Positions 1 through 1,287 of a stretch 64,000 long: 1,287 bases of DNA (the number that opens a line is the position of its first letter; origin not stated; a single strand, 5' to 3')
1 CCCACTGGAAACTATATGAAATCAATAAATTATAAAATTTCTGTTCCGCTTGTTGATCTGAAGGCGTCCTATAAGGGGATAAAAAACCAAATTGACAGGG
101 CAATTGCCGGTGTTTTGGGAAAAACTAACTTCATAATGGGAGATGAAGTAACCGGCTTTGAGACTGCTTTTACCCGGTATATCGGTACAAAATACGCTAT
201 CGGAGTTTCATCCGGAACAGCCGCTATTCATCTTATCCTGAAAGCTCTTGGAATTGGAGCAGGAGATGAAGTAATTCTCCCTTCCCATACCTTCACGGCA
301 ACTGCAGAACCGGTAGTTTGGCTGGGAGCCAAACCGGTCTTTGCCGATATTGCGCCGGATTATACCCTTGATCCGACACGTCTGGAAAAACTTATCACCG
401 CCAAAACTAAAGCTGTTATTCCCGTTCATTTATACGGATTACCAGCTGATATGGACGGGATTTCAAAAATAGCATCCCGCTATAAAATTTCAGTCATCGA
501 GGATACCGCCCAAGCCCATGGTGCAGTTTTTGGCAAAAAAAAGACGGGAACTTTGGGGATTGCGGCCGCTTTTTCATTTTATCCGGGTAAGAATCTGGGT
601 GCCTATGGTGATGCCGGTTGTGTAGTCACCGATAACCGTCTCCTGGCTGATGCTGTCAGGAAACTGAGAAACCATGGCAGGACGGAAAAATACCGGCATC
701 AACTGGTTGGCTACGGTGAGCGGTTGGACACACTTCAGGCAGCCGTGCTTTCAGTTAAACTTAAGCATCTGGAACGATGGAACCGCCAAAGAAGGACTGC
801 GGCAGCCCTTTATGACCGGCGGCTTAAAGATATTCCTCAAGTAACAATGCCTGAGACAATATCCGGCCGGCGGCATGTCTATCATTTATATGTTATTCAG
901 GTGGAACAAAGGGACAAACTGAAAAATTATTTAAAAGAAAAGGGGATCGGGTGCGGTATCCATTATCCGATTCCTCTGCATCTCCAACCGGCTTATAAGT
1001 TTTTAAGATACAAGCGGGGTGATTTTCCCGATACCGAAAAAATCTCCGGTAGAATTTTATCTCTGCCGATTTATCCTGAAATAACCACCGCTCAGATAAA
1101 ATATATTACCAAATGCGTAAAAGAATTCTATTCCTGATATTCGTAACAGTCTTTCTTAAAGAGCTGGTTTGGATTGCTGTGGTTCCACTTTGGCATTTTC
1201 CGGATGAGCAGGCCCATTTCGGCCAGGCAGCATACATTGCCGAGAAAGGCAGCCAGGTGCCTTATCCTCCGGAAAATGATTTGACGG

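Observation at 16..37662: ~37-kb co-directional mega-locus for a complex, methylated, amino-sugar-containing glycoconjugate (33 genes)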

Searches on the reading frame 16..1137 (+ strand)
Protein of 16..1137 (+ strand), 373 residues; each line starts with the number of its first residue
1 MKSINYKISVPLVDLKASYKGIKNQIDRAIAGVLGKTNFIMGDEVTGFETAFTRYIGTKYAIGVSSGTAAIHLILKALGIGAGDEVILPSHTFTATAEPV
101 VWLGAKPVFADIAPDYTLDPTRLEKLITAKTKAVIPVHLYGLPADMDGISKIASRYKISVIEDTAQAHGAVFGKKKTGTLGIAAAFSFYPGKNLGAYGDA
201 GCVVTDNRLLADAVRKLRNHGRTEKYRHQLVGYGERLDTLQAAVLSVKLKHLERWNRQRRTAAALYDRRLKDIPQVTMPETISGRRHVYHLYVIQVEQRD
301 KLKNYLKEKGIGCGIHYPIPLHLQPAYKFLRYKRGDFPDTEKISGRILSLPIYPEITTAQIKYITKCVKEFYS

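Call 4: search_protein_families(library=pfam, proteins=[window:16-1137:+], max_evalue=0.01)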
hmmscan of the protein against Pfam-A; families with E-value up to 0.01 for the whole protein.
window:16-1137:+ (373 aa): 6 families
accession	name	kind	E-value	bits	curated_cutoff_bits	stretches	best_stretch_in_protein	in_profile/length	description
PF01041.23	DegT_DnrJ_EryC1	-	2.3e-121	405.9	19.8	1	22-368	3-359/360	DegT/DnrJ/EryC1/StrS aminotransferase family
PF00266.25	Aminotran_5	-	3.9e-07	29.8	21.5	1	62-311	65-333/371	Aminotransferase class-V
PF00155.27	Aminotran_1_2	-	6.4e-07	29.3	19.7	1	46-220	45-247/361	Aminotransferase class I and II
PF01212.27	Beta_elim_lyase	-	6e-05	22.9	27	1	45-166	34-171/288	Beta-eliminating lyase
PF01053.26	Cys_Met_Meta_PP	-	0.00036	19.6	27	1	48-165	57-175/381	Cys/Met metabolism PLP-dependent enzyme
PF06394.18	Pepsin-I3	-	0.0074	16.9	21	0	192-219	12-38/74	Pepsin inhibitor-3-like repeated domain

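Call 12: search_protein_families(library=ncbifam, proteins=[window:16-1137:+], max_evalue=0.01)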
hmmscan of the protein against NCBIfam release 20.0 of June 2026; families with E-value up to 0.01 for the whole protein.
window:16-1137:+ (373 aa): 24 families
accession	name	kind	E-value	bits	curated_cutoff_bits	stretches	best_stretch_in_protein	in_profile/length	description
TIGR03588.1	PseC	equivalog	7.8e-76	255.4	423.5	1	27-370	14-378/380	UDP-4-amino-4,6-dideoxy-N-acetyl-beta-L-altrosamine transaminase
NF008658.2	PRK11658.1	equivalog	4e-70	236.4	631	1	28-370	18-375/379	UDP-4-amino-4-deoxy-L-arabinose aminotransferase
NF008687.0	PRK11706.1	equivalog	2.9e-66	223.8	375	1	50-372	38-374/375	dTDP-4-amino-4,6-dideoxygalactose transaminase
TIGR04181.1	NHT_00031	hypoth_equivalog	5.5e-61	206.4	420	1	41-351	28-357/359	LegC family aminotransferase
TIGR04427.1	PLP_DesI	equivalog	1.3e-54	185.8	650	1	42-368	51-379/390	dTDP-4-dehydro-6-deoxyglucose aminotransferase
TIGR02379.1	ECA_wecE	subfamily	9.6e-52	176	434.85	1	51-372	39-375/376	dTDP-4-amino-4,6-dideoxy-D-glucose transaminase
NF011936.0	PRK15407.1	equivalog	3e-46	158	423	2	39-222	61-252/440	lipopolysaccharide biosynthesis protein RfbH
NF004975.0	PRK06348.1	equivalog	3.5e-06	26.2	549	1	63-135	94-167/384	pyridoxal phosphate-dependent aminotransferase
NF005817.0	PRK07683.1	equivalog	1.1e-05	24.4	575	1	66-135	97-166/387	aminotransferase A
NF005816.0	PRK07682.1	equivalog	1.1e-05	24.2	620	1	67-163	99-202/390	aminotransferase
NF004770.0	PRK06108.1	subfamily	1.6e-05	23.9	422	1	61-135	99-175/396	pyridoxal phosphate-dependent aminotransferase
NF041364.1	GntC_guanitoxin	equivalog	2.9e-05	23.2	415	1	67-164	68-174/356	guanitoxin biosynthesis PLP-dependent (S)-gamma-hydroxy-L-arginine cyclodehydratase GntC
TIGR01326.1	OAH_OAS_sulfhy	subfamily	0.00039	19.3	495.1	1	53-170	67-185/418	O-acetylhomoserine aminocarboxypropyltransferase/cysteine synthase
NF004621.0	PRK05957.1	equivalog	0.00045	19.1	498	1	64-137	94-167/389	pyridoxal phosphate-dependent aminotransferase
NF006488.0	PRK08912.1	equivalog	0.00071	18.6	498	1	65-169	94-192/387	aminotransferase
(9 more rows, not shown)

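Call 13: find_encoding_contigs(protein=window:16-1137:+, flank=10000, max_places=6)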
Protein window:16-1137:+ (373 aa): 22 contigs read that carry it; 6 places shown.
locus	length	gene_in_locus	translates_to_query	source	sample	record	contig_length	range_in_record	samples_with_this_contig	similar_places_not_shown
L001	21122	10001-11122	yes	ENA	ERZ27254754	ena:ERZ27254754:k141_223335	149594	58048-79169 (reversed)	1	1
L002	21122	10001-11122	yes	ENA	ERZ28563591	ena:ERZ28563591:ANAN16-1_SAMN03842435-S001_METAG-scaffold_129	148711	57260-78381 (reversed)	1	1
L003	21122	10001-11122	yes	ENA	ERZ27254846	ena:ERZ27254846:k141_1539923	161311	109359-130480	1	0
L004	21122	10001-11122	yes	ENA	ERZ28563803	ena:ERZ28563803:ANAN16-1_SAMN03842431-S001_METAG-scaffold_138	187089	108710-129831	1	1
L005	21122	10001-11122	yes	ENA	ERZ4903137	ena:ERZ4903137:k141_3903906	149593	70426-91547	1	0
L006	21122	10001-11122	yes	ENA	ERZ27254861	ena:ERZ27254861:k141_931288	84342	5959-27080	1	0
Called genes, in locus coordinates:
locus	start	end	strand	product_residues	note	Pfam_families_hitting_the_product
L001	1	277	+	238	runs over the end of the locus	PF01209:Ubie_methyltran, PF13489:Methyltransf_23, PF07021:MetW, PF13847:Methyltransf_31, PF08241:Methyltransf_11, PF08242:Methyltransf_12, PF13649:Methyltransf_25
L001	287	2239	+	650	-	PF13522:GATase_6, PF13537:GATase_7, PF00733:Asn_synthase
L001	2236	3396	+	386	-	PF13439:Glyco_transf_4, PF13579:Glyco_trans_4_4, PF00534:Glycos_transf_1, PF13692:Glyco_trans_1_4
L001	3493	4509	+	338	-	PF01408:GFO_IDH_MocA, PF22725:GFO_IDH_MocA_C3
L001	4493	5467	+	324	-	PF21360:PylC-like_N, PF02655:ATP-grasp_3, PF15632:ATPgrasp_Ter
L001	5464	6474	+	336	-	PF00106:adh_short (weak), PF01073:3Beta_HSD, PF01370:Epimerase, PF02719:Polysacc_synt_2, PF04321:RmlD_sub_bind, PF16363:GDP_Man_Dehyd, PF07993:NAD_binding_4, PF13460:NAD_binding_10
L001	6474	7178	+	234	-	PF05219:DREV (weak), PF13489:Methyltransf_23, PF05175:MTS, PF06325:PrmA, PF13847:Methyltransf_31, PF08241:Methyltransf_11, PF08242:Methyltransf_12, PF13649:Methyltransf_25, +1 more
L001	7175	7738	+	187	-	PF00702:Hydrolase, PF13419:HAD_2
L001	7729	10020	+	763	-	PF13231:PMT_2 (weak)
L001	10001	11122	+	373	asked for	PF00155:Aminotran_1_2 (weak), PF01041:DegT_DnrJ_EryC1, PF00266:Aminotran_5 (weak)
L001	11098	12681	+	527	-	PF09913:DUF2142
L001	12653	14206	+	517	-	PF13231:PMT_2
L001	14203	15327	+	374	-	PF01041:DegT_DnrJ_EryC1, PF00155:Aminotran_1_2, PF00266:Aminotran_5 (weak)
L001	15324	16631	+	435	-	PF01943:Polysacc_synt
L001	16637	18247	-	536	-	PF20604:DUF6798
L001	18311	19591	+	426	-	PF01943:Polysacc_synt, PF13440:Polysacc_synt_3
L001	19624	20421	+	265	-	PF00535:Glycos_transf_2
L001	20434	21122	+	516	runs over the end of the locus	PF00884:Sulfatase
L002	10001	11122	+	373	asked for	PF00155:Aminotran_1_2 (weak), PF01041:DegT_DnrJ_EryC1, PF00266:Aminotran_5 (weak)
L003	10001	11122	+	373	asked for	PF00155:Aminotran_1_2 (weak), PF01041:DegT_DnrJ_EryC1, PF00266:Aminotran_5 (weak)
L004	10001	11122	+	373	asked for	PF00155:Aminotran_1_2 (weak), PF01041:DegT_DnrJ_EryC1, PF00266:Aminotran_5 (weak)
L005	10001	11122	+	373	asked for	PF00155:Aminotran_1_2 (weak), PF01041:DegT_DnrJ_EryC1, PF00266:Aminotran_5 (weak)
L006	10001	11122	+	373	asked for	PF00155:Aminotran_1_2 (weak), PF01041:DegT_DnrJ_EryC1, PF00266:Aminotran_5 (weak)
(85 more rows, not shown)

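Call 14: find_related_loci(query=L001:287-2239:+, collection=metagenome_contigs, flank=10000)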
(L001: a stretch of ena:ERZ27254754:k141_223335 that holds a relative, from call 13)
Query L001:287-2239:+ (650 aa) in metagenome_contigs; peptide patterns used: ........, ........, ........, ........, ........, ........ (x = any residue, [..] = any of these).
241 stretches matched a pattern; 76 encode a relative of the query (tblastn E <= 1e-3); 76 distinct loci.
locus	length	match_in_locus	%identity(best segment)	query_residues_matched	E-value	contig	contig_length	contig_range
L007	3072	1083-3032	100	1-650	0e+0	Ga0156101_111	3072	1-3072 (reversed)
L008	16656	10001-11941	54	1-647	0e+0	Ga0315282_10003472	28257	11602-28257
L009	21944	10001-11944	51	1-648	0e+0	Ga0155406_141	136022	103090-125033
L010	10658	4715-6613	53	1-634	0e+0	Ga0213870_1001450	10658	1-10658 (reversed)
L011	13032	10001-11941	53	1-647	0e+0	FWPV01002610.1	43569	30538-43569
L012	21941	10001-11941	52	1-647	0e+0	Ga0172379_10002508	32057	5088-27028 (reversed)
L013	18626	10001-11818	32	1-632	8e-97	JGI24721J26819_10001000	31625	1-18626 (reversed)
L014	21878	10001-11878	35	1-632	9e-111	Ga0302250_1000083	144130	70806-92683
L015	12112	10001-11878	33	1-634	4e-92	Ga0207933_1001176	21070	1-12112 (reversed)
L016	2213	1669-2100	100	1-144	8e-94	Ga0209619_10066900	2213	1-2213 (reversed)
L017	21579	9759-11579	32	1-598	2e-89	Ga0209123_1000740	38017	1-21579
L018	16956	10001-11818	32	1-598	3e-89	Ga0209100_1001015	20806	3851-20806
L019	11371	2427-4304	32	1-634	9e-89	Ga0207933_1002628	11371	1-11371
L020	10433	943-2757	31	1-598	1e-88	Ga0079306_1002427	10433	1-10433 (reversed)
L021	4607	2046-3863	32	1-598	1e-87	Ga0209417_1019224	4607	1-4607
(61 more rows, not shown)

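Call 15: find_related_loci(query=L001:287-2239:+, collection=genome_contigs, flank=10000)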
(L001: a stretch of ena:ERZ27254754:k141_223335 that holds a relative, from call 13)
Query L001:287-2239:+ (650 aa) in genome_contigs; peptide patterns used: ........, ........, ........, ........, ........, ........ (x = any residue, [..] = any of these).
129 stretches matched a pattern; 46 encode a relative of the query (tblastn E <= 1e-3); 46 distinct loci.
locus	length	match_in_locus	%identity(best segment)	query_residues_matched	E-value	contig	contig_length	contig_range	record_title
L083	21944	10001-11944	51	1-648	0e+0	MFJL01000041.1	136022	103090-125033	MAG: Candidatus Gottesmanbacteria bacterium RIFCSPHIGHO2_02_FULL_39_11 rifcsphigho2_02_scaffold_80, whole genome shotgun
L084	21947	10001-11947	51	1-648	0e+0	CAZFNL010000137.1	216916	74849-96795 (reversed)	MAG TPA_asm: uncultured Gammaproteobacteria bacterium isolate SRP271791_co1_7 genome assembly, contig: k141_45435, whole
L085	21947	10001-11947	51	1-648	0e+0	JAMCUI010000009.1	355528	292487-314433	MAG: Patescibacteria group bacterium isolate FK_Sedi_A_Bin.134 NODE_13_length_355528_cov_13.8818, whole genome shotgun s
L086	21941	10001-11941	52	1-647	0e+0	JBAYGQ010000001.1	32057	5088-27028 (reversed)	MAG: Bacteroidota bacterium isolate SO_2016_GW1_129 scaffold02508_OW334_2016, whole genome shotgun sequence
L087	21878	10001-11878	35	1-632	2e-111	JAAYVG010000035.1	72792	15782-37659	MAG: Elusimicrobia bacterium isolate AS27yjCOA_32 133955_AS27, whole genome shotgun sequence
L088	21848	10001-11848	34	1-642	2e-98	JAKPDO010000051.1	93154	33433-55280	MAG: Planctomycetota bacterium isolate JPMR_maxbin.066 k141_324622, whole genome shotgun sequence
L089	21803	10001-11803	33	1-627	3e-96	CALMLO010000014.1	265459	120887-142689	MAG TPA_asm: uncultured Phycisphaerales bacterium isolate SRR5007357_bin.132_CONCOCT_v1.1_MAG genome assembly, contig: E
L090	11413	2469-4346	32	1-634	1e-88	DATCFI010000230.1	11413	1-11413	MAG TPA_asm: Hanamia sp. isolate SMAG_U7776 k141_336059, whole genome shotgun sequence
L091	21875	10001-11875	31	1-633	6e-88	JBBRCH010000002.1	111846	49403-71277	MAG: Bacteroidales bacterium isolate Co_metawrap_2392 Cmw_2392_k141_2339176_length_111846_cov_22.3550, whole genome shot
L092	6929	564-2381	32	1-598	5e-88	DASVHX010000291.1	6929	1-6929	MAG TPA_asm: Bacteroidales bacterium isolate SMAG_U2978 k141_789213, whole genome shotgun sequence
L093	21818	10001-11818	32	1-598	3e-87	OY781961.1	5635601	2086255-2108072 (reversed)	MAG: Prolixibacteraceae bacterium isolate f51a5693-dc35-4a15-a57f-52dad87cda9e genome assembly, chromosome: 1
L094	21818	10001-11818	32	1-598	5e-87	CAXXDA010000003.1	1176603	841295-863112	MAG: uncultured Draconibacterium sp. isolate 384d9b60-6085-4813-8934-ed2382125f10 genome assembly, contig: contig_3, who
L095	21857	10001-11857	30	1-611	1e-86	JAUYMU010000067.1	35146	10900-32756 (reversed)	MAG: Bacteroidota bacterium isolate C3_concoct.bin.16 C3_k141_55229, whole genome shotgun sequence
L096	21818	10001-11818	30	1-598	2e-86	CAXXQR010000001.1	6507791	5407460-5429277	MAG: Prolixibacteraceae bacterium isolate 3ed26609-c477-498b-bae5-58c626e8666b genome assembly, contig: contig_1, whole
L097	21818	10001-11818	31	1-598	5e-86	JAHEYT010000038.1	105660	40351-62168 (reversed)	MAG: Bacteroidetes bacterium isolate nzgw134 NODE_112_length_105661_cov_4.725365, whole genome shotgun sequence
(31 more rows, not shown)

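Call 19: find_homologous_proteins(query=L016:943-1659:+, max_evalue=1e-10)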
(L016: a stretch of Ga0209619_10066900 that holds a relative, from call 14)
Query L016:943-1659:+ (238 aa): 90 proteins with E <= 1e-10 among 1249 candidates.
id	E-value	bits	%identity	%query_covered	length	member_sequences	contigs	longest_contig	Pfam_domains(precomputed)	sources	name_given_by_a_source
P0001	1.4e-158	543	100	100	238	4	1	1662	PF07021.19,PF13847.13,PF13489.13,PF13649.13,PF01209.25,PF08241.19,PF08242.19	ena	-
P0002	2.5e-89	317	57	100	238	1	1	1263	PF07021.19,PF13847.13,PF13489.13,PF02353.27,PF13649.13,PF01209.25,PF08241.19,PF08242.19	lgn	-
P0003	1.8e-85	304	55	100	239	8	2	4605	PF07021.19,PF13847.13,PF13489.13,PF02353.27,PF13649.13,PF01209.25,PF08241.19,PF08242.19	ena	-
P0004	7.8e-84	299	57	100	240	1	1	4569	PF07021.19,PF13847.13,PF13489.13,PF02353.27,PF13649.13,PF01209.25,PF08241.19,PF08242.19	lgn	-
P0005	7.5e-83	295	55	100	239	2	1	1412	PF07021.19,PF13847.13,PF13489.13,PF02353.27,PF13649.13,PF01209.25,PF08241.19,PF08242.19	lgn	-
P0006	1.3e-81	291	55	100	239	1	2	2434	PF07021.19,PF13847.13,PF13489.13,PF02353.27,PF13649.13,PF01209.25,PF08241.19,PF08242.19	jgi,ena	-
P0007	1.9e-81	291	56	96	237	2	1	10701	PF07021.19,PF13847.13,PF13489.13,PF02353.27,PF13649.13,PF01209.25,PF08241.19,PF08242.19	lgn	-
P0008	1.8e-80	288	55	99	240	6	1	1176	PF07021.19,PF13847.13,PF13489.13,PF02353.27,PF13649.13,PF01209.25,PF08241.19,PF08242.19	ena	-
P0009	2.9e-80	287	55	100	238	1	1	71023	PF07021.19,PF13847.13,PF13489.13,PF08003.18,PF02353.27,PF13649.13,PF01209.25,PF08241.19,PF08242.19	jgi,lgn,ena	-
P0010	1.0e-79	285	53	100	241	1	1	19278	PF07021.19,PF13847.13,PF13489.13,PF02353.27,PF13649.13,PF01209.25,PF08241.19,PF08242.19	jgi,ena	-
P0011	1.1e-79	285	52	98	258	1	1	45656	PF07021.19,PF13847.13,PF13489.13,PF13649.13,PF01209.25,PF08241.19,PF08242.19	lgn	-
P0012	2.3e-79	284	53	100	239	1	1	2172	PF07021.19,PF13847.13,PF13489.13,PF08003.18,PF13649.13,PF01209.25,PF08241.19,PF08242.19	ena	-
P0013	9.6e-79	282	54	100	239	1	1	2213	PF07021.19,PF13847.13,PF13489.13,PF08003.18,PF13649.13,PF01209.25,PF08241.19,PF08242.19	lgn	-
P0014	3.2e-78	280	54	100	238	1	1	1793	PF07021.19,PF13847.13,PF13489.13,PF02353.27,PF13649.13,PF01209.25,PF08241.19,PF08242.19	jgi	jgi:ubiquinone/menaquinone biosynthesis C-methylase UbiE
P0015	1.9e-77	278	53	100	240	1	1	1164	PF07021.19,PF13847.13,PF13489.13,PF02353.27,PF13649.13,PF03291.23,PF01209.25,PF08241.19,PF08242.19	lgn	-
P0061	5.5e-50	188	45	92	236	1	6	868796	PF07021.19,PF13847.13,PF13489.13,PF13649.13,PF05219.18,PF01209.25,PF08241.19,PF08242.19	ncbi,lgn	-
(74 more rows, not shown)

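Call 20: find_encoding_contigs(protein=P0001, flank=10000, max_places=2)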
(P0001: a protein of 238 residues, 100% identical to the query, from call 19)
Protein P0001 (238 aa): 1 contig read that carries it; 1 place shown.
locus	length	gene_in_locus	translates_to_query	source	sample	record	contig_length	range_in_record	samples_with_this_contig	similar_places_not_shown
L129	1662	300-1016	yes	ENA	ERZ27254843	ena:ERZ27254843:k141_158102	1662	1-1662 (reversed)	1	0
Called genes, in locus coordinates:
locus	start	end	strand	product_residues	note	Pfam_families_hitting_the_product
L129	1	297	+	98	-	?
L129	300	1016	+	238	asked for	PF01209:Ubie_methyltran, PF13489:Methyltransf_23, PF07021:MetW, PF13847:Methyltransf_31, PF08241:Methyltransf_11, PF08242:Methyltransf_12, PF13649:Methyltransf_25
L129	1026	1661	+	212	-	?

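Call 23: find_encoding_contigs(protein=P0091, flank=10000, max_places=2)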
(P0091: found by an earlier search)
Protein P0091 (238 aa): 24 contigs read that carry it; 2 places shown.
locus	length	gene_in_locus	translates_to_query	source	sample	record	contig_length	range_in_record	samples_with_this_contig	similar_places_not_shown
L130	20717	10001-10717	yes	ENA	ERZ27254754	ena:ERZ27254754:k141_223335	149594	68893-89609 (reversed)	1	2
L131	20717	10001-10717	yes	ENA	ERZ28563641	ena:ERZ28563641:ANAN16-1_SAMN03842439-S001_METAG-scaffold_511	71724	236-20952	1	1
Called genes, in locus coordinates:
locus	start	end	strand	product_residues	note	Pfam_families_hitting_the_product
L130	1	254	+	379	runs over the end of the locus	-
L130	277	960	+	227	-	PF00535:Glycos_transf_2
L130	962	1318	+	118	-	PF10066:DUF2304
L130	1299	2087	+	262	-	PF00535:Glycos_transf_2, PF10111:Glyco_tranf_2_2, PF13641:Glyco_tranf_2_3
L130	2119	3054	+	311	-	PF04321:RmlD_sub_bind (weak), PF01073:3Beta_HSD (faint), PF01370:Epimerase, PF16363:GDP_Man_Dehyd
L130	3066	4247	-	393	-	PF01041:DegT_DnrJ_EryC1, PF01053:Cys_Met_Meta_PP (weak)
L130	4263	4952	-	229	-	PF00535:Glycos_transf_2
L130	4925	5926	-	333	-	PF01073:3Beta_HSD, PF01370:Epimerase, PF02719:Polysacc_synt_2 (weak), PF05368:NmrA, PF16363:GDP_Man_Dehyd, PF07993:NAD_binding_4 (faint), PF13460:NAD_binding_10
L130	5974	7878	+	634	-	-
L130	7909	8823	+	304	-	PF01073:3Beta_HSD, PF01370:Epimerase, PF02719:Polysacc_synt_2, PF04321:RmlD_sub_bind, PF16363:GDP_Man_Dehyd, PF07993:NAD_binding_4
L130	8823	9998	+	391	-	PF13439:Glyco_transf_4, PF13579:Glyco_trans_4_4, PF20706:GT4-conflict, PF00534:Glycos_transf_1, PF13692:Glyco_trans_1_4, PF13524:Glyco_trans_1_2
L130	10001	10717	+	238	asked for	PF01209:Ubie_methyltran, PF13489:Methyltransf_23, PF07021:MetW, PF13847:Methyltransf_31, PF08241:Methyltransf_11, PF08242:Methyltransf_12, PF13649:Methyltransf_25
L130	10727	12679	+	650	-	PF13522:GATase_6, PF13537:GATase_7, PF00733:Asn_synthase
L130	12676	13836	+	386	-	PF13439:Glyco_transf_4, PF13579:Glyco_trans_4_4, PF00534:Glycos_transf_1, PF13692:Glyco_trans_1_4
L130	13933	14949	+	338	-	PF01408:GFO_IDH_MocA, PF22725:GFO_IDH_MocA_C3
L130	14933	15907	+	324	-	PF21360:PylC-like_N, PF02655:ATP-grasp_3, PF15632:ATPgrasp_Ter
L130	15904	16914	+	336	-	PF00106:adh_short (weak), PF01073:3Beta_HSD, PF01370:Epimerase, PF02719:Polysacc_synt_2, PF04321:RmlD_sub_bind, PF16363:GDP_Man_Dehyd, PF07993:NAD_binding_4, PF13460:NAD_binding_10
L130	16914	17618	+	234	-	PF05219:DREV (weak), PF13489:Methyltransf_23, PF05175:MTS, PF06325:PrmA, PF13847:Methyltransf_31, PF08241:Methyltransf_11, PF08242:Methyltransf_12, PF13649:Methyltransf_25, +1 more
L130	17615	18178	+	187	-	PF00702:Hydrolase, PF13419:HAD_2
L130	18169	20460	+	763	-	PF13231:PMT_2 (weak)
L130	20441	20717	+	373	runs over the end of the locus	PF00155:Aminotran_1_2 (weak), PF01041:DegT_DnrJ_EryC1, PF00266:Aminotran_5 (weak)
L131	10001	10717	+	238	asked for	PF01209:Ubie_methyltran, PF13489:Methyltransf_23, PF07021:MetW, PF13847:Methyltransf_31, PF08241:Methyltransf_11, PF08242:Methyltransf_12, PF13649:Methyltransf_25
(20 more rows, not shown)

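Call 26: find_encoding_contigs(protein=P0105, flank=10000, max_places=1)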
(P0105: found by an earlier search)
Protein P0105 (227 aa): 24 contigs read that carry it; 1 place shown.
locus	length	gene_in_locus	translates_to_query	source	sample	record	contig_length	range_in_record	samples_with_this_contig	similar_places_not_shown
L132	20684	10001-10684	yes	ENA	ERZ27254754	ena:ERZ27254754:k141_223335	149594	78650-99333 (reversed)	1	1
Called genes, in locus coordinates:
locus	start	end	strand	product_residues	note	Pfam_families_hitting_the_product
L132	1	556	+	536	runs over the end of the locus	PF02366:PMT, PF13231:PMT_2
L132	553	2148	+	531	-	PF13231:PMT_2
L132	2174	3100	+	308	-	PF00106:adh_short (faint), PF01073:3Beta_HSD, PF01370:Epimerase, PF02719:Polysacc_synt_2, PF04321:RmlD_sub_bind, PF07993:NAD_binding_4 (faint), PF16363:GDP_Man_Dehyd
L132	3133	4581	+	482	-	PF00890:FAD_binding_2 (weak), PF01266:DAO (weak), PF01593:Amino_oxidase, PF12831:FAD_oxidored (faint), PF13450:NAD_binding_8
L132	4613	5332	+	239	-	PF00535:Glycos_transf_2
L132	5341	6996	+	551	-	PF09586:YfhO (weak)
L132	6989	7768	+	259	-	PF00535:Glycos_transf_2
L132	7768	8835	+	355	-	PF13439:Glyco_transf_4, PF00534:Glycos_transf_1, PF20706:GT4-conflict (weak), PF13692:Glyco_trans_1_4, PF13524:Glyco_trans_1_2 (weak)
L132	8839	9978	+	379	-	-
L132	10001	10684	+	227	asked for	PF00535:Glycos_transf_2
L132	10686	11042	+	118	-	PF10066:DUF2304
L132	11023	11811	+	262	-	PF00535:Glycos_transf_2, PF10111:Glyco_tranf_2_2, PF13641:Glyco_tranf_2_3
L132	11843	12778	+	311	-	PF04321:RmlD_sub_bind (weak), PF01073:3Beta_HSD (faint), PF01370:Epimerase, PF16363:GDP_Man_Dehyd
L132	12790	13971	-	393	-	PF01041:DegT_DnrJ_EryC1, PF01053:Cys_Met_Meta_PP (weak)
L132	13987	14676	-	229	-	PF00535:Glycos_transf_2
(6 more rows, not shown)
